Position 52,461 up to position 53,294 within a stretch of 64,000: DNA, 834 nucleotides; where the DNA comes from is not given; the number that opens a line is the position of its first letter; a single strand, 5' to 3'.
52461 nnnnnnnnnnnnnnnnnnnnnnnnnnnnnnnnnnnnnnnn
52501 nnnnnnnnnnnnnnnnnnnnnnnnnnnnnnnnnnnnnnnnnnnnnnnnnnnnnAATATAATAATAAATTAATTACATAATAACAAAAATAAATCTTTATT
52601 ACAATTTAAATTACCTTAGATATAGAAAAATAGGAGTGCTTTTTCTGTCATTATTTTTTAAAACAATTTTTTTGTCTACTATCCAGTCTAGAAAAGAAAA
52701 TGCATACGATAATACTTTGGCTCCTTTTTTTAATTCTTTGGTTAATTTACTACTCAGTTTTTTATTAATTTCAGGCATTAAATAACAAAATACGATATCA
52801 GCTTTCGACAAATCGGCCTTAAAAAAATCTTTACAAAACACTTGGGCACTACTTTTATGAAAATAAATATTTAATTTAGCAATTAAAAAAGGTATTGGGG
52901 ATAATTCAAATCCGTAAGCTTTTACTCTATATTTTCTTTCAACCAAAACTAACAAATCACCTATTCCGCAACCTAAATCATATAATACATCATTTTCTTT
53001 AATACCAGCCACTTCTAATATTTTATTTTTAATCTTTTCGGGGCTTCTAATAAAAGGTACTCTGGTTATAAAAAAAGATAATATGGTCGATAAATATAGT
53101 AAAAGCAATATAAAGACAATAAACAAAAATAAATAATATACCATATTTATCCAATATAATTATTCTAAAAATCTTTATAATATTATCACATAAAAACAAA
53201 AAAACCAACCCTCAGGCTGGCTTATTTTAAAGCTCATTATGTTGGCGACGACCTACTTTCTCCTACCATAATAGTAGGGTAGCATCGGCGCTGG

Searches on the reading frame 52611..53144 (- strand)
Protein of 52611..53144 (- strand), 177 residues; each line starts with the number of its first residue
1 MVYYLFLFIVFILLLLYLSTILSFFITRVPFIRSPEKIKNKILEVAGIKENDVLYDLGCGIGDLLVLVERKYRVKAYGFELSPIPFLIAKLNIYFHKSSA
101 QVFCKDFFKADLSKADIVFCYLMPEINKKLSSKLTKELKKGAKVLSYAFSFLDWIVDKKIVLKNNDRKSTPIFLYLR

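Call 9: search_protein_families(library=pfam, proteins=[window:52611-53144:-], max_evalue=0.001)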
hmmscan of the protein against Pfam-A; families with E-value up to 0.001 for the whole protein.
window:52611-53144:- (177 aa): 5 families
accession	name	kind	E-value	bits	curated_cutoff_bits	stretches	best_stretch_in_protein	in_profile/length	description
PF08123.19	DOT1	-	2.5e-08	34.2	23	1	40-118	32-111/205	Histone methylation protein DOT1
PF02384.22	N6_Mtase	-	2.9e-05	24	20.4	1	35-117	31-124/311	N-6 DNA Methylase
PF13649.12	Methyltransf_25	-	0.00032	21.8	27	1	56-138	3-89/97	Methyltransferase domain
PF06325.19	PrmA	-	0.00045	20.3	22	1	49-144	161-256/296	Ribosomal protein L11 methyltransferase (PrmA)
PF13489.12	Methyltransf_23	-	0.00077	19.7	27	1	36-118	7-85/164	Methyltransferase domain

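Call 60: search_protein_families(library=ncbifam, proteins=[window:52611-53144:-], max_evalue=0.001)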
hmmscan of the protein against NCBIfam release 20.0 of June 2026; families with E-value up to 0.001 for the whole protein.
window:52611-53144:- (177 aa): 5 families
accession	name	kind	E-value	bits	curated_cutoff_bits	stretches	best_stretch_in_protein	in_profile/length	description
NF041081.1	prot_lys_mtase_Arch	equivalog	8.5e-23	81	200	1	42-176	1-137/142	protein-lysine N-methyltransferase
TIGR00740.1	TIGR00740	equivalog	3.6e-05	23.6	193.3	1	50-161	53-175/239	carboxy-S-adenosyl-L-methionine synthase CmoA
TIGR00755.1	ksgA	equivalog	6.9e-05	22.3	171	1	36-148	15-124/256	16S rRNA (adenine(1518)-N(6)/adenine(1519)-N(6))-dimethyltransferase RsmA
NF045667.1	MTase_DVU1556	equivalog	7.4e-05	22.3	155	1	40-86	12-58/213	DVU_1556 family methyltransferase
TIGR02081.1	metW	equivalog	0.00064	19.3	189.5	1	48-82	11-45/194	methionine biosynthesis protein MetW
